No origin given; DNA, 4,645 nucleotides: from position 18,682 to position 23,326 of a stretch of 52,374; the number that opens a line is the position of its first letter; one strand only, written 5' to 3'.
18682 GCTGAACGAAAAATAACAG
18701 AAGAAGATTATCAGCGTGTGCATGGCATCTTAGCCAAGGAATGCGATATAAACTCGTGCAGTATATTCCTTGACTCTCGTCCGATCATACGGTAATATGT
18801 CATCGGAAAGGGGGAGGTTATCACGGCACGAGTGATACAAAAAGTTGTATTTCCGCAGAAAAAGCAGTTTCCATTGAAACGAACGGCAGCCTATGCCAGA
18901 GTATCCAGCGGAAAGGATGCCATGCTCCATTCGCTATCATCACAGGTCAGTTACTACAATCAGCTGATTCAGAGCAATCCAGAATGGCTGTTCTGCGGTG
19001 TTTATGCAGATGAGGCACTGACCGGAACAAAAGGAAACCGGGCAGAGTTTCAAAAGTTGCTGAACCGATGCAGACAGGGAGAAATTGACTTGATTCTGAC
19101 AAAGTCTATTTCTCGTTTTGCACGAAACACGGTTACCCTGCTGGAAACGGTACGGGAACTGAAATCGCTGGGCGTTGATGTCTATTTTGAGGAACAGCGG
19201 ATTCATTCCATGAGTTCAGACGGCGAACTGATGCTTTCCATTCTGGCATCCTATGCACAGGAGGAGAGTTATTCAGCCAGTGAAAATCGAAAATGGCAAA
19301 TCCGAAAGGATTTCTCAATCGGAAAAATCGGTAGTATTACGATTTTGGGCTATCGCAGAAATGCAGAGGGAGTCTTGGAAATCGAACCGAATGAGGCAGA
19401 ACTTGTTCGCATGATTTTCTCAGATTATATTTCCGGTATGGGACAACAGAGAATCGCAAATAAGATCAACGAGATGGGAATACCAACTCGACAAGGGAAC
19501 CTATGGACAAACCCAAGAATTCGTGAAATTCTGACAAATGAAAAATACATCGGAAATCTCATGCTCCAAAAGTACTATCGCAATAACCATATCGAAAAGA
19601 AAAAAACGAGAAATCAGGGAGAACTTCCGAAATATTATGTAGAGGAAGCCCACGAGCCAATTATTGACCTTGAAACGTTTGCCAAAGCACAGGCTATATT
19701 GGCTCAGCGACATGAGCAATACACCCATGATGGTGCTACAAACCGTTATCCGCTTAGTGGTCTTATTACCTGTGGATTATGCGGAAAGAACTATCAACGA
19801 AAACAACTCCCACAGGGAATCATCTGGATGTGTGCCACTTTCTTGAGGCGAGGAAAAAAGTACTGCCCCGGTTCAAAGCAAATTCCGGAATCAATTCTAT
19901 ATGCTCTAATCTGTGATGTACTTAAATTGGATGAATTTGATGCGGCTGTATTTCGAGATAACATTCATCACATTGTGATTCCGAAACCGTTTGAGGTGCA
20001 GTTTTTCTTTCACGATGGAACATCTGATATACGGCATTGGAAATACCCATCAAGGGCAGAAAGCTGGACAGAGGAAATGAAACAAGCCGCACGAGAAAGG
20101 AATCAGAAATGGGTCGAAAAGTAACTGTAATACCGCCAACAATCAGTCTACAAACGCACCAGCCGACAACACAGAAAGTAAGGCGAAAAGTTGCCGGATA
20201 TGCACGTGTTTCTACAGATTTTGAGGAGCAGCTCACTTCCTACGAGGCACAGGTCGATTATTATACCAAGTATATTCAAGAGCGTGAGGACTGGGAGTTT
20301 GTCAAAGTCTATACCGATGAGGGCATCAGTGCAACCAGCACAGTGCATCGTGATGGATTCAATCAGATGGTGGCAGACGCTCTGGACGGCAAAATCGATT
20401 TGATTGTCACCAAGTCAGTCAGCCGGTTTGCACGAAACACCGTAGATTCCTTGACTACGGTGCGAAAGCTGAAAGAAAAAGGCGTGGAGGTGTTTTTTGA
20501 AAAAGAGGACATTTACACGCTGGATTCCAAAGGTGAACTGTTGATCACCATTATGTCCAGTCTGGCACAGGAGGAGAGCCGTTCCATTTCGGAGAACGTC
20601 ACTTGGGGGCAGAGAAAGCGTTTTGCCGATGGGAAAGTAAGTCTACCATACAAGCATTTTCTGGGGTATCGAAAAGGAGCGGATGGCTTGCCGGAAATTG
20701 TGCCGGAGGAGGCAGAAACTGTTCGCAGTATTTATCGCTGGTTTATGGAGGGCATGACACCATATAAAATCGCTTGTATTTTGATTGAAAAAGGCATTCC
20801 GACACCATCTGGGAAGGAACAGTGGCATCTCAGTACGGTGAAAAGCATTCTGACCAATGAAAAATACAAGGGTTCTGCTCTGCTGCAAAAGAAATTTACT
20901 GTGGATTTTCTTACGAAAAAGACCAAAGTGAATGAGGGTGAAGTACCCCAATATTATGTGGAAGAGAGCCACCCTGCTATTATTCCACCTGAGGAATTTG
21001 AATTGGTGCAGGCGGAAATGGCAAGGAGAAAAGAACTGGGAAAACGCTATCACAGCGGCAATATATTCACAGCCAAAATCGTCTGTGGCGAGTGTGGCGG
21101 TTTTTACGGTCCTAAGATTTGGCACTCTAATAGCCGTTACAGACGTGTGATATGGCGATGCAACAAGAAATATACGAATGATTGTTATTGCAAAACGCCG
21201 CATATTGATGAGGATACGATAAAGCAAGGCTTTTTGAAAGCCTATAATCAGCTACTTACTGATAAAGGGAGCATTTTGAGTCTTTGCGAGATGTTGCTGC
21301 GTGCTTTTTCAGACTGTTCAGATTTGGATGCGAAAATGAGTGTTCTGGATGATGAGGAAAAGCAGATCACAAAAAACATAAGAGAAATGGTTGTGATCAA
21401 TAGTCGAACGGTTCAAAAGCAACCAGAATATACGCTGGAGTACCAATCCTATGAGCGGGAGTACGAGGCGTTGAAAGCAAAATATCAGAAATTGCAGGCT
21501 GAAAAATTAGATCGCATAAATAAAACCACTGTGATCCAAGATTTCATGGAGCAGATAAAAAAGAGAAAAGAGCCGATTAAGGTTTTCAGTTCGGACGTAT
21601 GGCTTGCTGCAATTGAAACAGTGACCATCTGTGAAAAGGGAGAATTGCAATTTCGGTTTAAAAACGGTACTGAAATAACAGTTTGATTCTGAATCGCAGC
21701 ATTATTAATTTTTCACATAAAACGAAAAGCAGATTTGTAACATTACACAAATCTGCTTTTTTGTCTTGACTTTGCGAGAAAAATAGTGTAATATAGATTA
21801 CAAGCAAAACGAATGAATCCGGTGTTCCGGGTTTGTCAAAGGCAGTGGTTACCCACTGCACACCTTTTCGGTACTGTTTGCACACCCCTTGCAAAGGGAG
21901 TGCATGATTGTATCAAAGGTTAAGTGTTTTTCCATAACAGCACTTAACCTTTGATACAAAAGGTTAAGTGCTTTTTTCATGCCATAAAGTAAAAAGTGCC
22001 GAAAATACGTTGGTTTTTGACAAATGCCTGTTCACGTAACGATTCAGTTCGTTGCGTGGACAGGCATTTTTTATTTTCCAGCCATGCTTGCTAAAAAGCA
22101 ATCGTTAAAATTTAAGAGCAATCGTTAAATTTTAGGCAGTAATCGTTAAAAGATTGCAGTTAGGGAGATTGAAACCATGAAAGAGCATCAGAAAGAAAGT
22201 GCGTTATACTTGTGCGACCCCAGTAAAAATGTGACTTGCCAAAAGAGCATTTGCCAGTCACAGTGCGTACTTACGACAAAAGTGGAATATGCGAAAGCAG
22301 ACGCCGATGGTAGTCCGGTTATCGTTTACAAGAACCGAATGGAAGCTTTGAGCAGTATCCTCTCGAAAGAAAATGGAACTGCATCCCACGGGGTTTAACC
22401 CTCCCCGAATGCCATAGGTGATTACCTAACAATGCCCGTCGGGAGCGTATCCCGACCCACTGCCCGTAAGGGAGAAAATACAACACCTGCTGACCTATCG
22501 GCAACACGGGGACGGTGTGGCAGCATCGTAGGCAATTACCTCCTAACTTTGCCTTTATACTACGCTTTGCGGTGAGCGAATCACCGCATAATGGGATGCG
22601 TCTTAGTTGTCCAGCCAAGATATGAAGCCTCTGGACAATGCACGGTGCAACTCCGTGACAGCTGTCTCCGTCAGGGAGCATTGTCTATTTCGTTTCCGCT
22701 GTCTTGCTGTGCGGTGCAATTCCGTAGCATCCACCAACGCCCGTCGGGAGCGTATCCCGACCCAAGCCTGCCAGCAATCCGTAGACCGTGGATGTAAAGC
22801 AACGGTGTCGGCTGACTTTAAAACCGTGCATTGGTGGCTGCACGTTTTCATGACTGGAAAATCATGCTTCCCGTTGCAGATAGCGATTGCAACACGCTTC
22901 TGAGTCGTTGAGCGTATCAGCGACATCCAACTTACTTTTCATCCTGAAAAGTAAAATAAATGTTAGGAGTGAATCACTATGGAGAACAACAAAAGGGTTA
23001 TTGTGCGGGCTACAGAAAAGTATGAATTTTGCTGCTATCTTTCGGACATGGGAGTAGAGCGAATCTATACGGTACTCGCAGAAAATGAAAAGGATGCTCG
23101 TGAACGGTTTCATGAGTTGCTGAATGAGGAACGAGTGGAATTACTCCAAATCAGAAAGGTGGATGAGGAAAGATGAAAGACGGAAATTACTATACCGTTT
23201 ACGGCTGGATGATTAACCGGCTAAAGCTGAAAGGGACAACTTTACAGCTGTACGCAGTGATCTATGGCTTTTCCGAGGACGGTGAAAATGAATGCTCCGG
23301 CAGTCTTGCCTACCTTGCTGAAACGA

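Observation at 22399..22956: About 560 nt of ORF-poor, hairpin-dense sequence: candidate large ornate non-coding RNA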

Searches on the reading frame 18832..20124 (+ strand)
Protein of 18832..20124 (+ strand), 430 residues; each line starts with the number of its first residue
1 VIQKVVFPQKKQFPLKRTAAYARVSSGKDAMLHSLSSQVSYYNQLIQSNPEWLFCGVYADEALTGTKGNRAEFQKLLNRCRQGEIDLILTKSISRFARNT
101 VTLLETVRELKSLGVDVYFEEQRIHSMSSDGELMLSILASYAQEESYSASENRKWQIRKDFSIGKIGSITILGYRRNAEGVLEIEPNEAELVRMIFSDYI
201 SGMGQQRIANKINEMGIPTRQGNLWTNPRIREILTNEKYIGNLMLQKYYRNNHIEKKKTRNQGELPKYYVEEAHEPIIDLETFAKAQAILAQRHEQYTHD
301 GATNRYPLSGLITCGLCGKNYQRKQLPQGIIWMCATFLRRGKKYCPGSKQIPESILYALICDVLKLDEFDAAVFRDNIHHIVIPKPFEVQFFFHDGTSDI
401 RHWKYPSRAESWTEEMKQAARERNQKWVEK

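Call 12: search_protein_families(library=pfam, proteins=[window:18832-20124:+], max_evalue=0.01)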
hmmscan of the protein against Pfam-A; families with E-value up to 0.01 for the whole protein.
window:18832-20124:+ (430 aa): 3 families
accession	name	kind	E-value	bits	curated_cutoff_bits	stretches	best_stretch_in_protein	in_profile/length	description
PF00239.26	Resolvase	-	3.5e-27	95.7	23.3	1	19-159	2-138/145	Resolvase, N terminal domain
PF07508.19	Recombinase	-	1.7e-26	92.9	21.1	1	186-293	1-102/102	Recombinase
PF13408.12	Zn_ribbon_recom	-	3.2e-09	37.5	25.3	1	307-364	1-57/58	Recombinase zinc beta ribbon domain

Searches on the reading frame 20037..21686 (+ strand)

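Call 12: search_protein_families(library=pfam, proteins=[window:20037-21686:+], max_evalue=0.01)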
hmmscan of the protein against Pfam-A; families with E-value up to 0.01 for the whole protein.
window:20037-21686:+ (549 aa): 3 families
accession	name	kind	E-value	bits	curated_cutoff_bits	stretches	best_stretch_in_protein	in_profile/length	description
PF00239.26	Resolvase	-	5e-34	117.9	23.3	1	52-200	1-144/145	Resolvase, N terminal domain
PF07508.19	Recombinase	-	3.8e-25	88.5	21.1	1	223-331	1-102/102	Recombinase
PF13408.12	Zn_ribbon_recom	-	3.2e-09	37.5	25.3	1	344-403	2-57/58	Recombinase zinc beta ribbon domain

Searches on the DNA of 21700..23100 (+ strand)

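Call 4: search_rna_families(source=window, start=21700, end=23100, threshold=evalue, max_evalue=10, show_alignments=3)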
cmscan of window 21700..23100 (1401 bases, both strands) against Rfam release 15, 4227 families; matches with E-value up to 10: 17.
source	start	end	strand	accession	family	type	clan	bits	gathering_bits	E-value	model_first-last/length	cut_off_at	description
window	21944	22074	+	RF00515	PyrR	Cis-reg;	-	25.6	54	0.59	1-115/115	no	PyrR binding site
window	21700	21759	+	RF02844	RefA9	Gene; antisense;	-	23.7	49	0.64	7-64/64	5'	Enterococcus sRNA A9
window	21936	21975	+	RF00931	mir-879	Gene; miRNA;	-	23.2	90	0.059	18-57/74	no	mir-879 microRNA precursor family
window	21837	21975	+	RF02578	tsr25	Gene; sRNA;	-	22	63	0.04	1-181/181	no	S. aureus tsr25 small RNA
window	21908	21959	-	RF02019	mir-1265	Gene; miRNA;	-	21.1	79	0.29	1-82/82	no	mir-1265 microRNA precursor family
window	21947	22098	-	RF03532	SQ2397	Cis-reg;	-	20.9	100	0.56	1-243/243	no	Cis-regulator of HTH transcription factor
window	21898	21996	+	RF02864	sRNA_0030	Gene; sRNA;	-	19.3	123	0.61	1-165/165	no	Enterococcus sRNA 30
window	21961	22010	+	RF00932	mir-471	Gene; miRNA;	-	18.2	80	1.6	1-66/66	no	mir-471 microRNA precursor family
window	21908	21959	+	RF03616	MIR1888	Gene; miRNA;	-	17.8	72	3.7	1-101/101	no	MIR1888 microRNA precursor family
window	21942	22108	+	RF02527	SSRC38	Gene; sRNA;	-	17.6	80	3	1-166/166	no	Streptococcus sRNA SSRC38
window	21906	21961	-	RF02095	mir-2985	Gene; miRNA;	-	17.2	68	3.5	1-71/71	no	mir-2985 microRNA precursor family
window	21934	21980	-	RF03717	mir-3119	Gene; miRNA;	-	16.8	80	4.8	1-85/85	no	mir-3119 microRNA precursor family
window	21900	22069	+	RF01582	RUF4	Gene; sRNA;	-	15.8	55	3.5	1-277/277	no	RNA of unknown function RUF4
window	21936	21977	+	RF01256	snR43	Gene; snRNA; snoRNA; HACA-box;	CL00027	15.4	60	2.3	78-124/207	no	Small nucleolar RNA snR43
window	21913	21953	-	RF00248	mir-148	Gene; miRNA;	-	15.2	53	7.9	1-74/74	no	mir-148/mir-152 microRNA precursor family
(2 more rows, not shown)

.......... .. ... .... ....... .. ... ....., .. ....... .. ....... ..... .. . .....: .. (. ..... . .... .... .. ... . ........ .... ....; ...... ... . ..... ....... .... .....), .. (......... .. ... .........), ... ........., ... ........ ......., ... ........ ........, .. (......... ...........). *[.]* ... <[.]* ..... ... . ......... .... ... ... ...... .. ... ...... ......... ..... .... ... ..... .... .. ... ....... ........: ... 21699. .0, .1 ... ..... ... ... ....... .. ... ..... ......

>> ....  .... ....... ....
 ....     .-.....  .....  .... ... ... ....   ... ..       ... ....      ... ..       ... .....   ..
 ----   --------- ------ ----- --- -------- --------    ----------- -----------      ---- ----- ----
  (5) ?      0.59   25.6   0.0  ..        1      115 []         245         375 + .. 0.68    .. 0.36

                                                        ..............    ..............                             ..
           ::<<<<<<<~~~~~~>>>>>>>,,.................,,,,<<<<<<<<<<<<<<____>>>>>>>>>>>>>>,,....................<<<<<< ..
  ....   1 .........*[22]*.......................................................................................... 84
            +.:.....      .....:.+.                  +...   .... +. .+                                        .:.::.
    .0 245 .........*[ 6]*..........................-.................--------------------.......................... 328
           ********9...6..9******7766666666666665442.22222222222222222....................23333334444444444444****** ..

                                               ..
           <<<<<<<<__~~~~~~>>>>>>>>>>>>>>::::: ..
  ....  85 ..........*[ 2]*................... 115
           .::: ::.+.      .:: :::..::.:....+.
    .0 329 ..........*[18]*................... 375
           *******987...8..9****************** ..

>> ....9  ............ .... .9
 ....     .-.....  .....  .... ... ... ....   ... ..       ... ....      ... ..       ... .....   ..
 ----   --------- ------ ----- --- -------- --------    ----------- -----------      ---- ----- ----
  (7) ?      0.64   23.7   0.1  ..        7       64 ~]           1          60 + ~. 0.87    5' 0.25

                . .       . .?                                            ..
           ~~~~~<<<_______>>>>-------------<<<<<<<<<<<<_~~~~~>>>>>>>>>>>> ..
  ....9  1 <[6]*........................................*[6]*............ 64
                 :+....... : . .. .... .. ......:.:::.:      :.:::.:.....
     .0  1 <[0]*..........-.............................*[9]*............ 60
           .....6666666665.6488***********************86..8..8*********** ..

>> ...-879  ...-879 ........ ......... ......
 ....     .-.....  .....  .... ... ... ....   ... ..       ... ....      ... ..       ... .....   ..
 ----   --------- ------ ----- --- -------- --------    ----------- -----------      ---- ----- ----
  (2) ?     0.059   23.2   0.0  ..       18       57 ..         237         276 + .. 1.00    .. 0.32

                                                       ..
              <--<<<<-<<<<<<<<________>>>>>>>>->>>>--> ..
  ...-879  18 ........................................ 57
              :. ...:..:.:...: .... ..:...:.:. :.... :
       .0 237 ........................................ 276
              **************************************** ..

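Call 7: search_dna_similar(query=window:22399-22978:+, collection=phages, mode=distant, max_rows=30)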
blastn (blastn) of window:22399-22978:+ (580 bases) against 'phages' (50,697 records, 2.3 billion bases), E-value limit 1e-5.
No match.

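Call 15: search_dna_similar(query=window:22399-22978:+, collection=plasmids, mode=distant, max_rows=20)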
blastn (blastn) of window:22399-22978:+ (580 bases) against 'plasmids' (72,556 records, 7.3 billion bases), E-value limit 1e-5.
No match.

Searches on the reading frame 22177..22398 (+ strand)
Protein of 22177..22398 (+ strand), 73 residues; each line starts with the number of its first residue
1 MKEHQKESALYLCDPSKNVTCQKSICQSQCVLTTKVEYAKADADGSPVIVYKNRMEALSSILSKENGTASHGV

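Call 12: search_protein_families(library=pfam, proteins=[window:22177-22398:+], max_evalue=0.01)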
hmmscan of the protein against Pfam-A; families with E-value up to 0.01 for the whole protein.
window:22177-22398:+ (73 aa): 0 families

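Call 13: search_protein_families(library=phrogs, proteins=[window:22177-22398:+], max_evalue=0.01)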
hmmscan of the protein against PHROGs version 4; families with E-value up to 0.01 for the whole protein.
window:22177-22398:+ (73 aa): 0 families

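Call 55: search_dna_similar(query=window:22177-22395:+, collection=plasmids, mode=protein, max_evalue=1, max_rows=15)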
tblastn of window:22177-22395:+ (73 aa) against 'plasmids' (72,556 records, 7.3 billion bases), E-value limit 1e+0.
No match.

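Call 56: search_dna_similar(query=window:22177-22395:+, collection=phages, mode=protein, max_evalue=1, max_rows=15)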
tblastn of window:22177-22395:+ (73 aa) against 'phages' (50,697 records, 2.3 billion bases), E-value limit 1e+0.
No match.

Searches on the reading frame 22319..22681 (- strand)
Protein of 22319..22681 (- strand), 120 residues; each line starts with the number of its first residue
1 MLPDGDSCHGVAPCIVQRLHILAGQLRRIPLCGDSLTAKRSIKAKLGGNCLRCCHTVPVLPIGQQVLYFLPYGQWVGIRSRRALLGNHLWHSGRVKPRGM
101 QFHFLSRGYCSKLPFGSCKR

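Call 13: search_protein_families(library=phrogs, proteins=[window:22319-22681:-], max_evalue=0.01)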
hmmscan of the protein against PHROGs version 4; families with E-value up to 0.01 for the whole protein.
window:22319-22681:- (120 aa): 0 families

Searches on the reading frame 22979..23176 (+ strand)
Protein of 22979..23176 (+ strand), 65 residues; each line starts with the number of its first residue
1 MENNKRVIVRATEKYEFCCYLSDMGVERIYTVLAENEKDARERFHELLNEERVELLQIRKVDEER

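Call 12: search_protein_families(library=pfam, proteins=[window:22979-23176:+], max_evalue=0.01)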
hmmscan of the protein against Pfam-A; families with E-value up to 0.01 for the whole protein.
window:22979-23176:+ (65 aa): 0 families

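Call 13: search_protein_families(library=phrogs, proteins=[window:22979-23176:+], max_evalue=0.01)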
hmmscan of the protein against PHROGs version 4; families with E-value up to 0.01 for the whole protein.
window:22979-23176:+ (65 aa): 1 family
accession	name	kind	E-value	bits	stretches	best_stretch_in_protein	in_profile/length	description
phrog_10718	-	unknown function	0.0097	17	0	29-46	15-32/53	-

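Call 46: find_encoding_contigs(protein=window:22979-23176:+, flank=3000, max_places=10)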
Protein window:22979-23176:+ (65 aa): 24 contigs read that carry it; 10 places shown.
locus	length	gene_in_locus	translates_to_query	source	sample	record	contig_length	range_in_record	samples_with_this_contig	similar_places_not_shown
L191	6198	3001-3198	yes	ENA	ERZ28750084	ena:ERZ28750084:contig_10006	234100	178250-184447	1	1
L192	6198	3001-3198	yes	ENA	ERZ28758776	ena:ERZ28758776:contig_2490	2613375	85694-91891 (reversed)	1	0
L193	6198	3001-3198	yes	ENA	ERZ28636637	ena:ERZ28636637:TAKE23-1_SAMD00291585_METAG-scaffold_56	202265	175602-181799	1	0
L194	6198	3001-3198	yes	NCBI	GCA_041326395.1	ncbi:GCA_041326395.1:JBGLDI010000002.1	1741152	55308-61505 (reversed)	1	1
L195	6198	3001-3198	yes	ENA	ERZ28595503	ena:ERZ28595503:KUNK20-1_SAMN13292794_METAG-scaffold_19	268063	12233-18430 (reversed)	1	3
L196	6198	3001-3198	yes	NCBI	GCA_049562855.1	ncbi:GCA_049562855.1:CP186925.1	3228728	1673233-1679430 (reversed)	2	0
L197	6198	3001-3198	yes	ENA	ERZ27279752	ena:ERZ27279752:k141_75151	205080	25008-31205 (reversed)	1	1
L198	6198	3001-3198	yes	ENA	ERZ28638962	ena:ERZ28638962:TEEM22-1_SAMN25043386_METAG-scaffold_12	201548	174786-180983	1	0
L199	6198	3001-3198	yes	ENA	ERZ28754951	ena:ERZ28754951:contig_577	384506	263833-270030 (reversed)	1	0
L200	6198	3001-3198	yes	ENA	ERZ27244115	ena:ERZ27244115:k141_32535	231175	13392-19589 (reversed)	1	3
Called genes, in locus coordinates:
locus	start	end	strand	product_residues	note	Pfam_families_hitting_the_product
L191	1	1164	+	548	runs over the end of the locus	PF04616:Glyco_hydro_43, PF17851:GH43_C2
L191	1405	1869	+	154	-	PF01668:SmpB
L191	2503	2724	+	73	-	-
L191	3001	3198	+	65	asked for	-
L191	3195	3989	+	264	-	PF13730:HTH_36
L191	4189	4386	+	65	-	-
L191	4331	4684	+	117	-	-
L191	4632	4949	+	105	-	-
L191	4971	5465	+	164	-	-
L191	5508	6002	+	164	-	-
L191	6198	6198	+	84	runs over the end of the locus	PF11753:DUF3310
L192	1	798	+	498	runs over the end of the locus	PF12799:LRR_4 (faint), PF13306:LRR_5, PF13855:LRR_8 (faint), PF13306:LRR_5, PF00404:Dockerin_1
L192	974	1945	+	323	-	PF04754:Transposase_31 (faint)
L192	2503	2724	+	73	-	-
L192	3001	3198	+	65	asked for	-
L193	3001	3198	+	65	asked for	-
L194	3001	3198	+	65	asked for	-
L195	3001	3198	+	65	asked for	-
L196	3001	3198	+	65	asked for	-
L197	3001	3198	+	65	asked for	-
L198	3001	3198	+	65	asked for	-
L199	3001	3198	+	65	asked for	-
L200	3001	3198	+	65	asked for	-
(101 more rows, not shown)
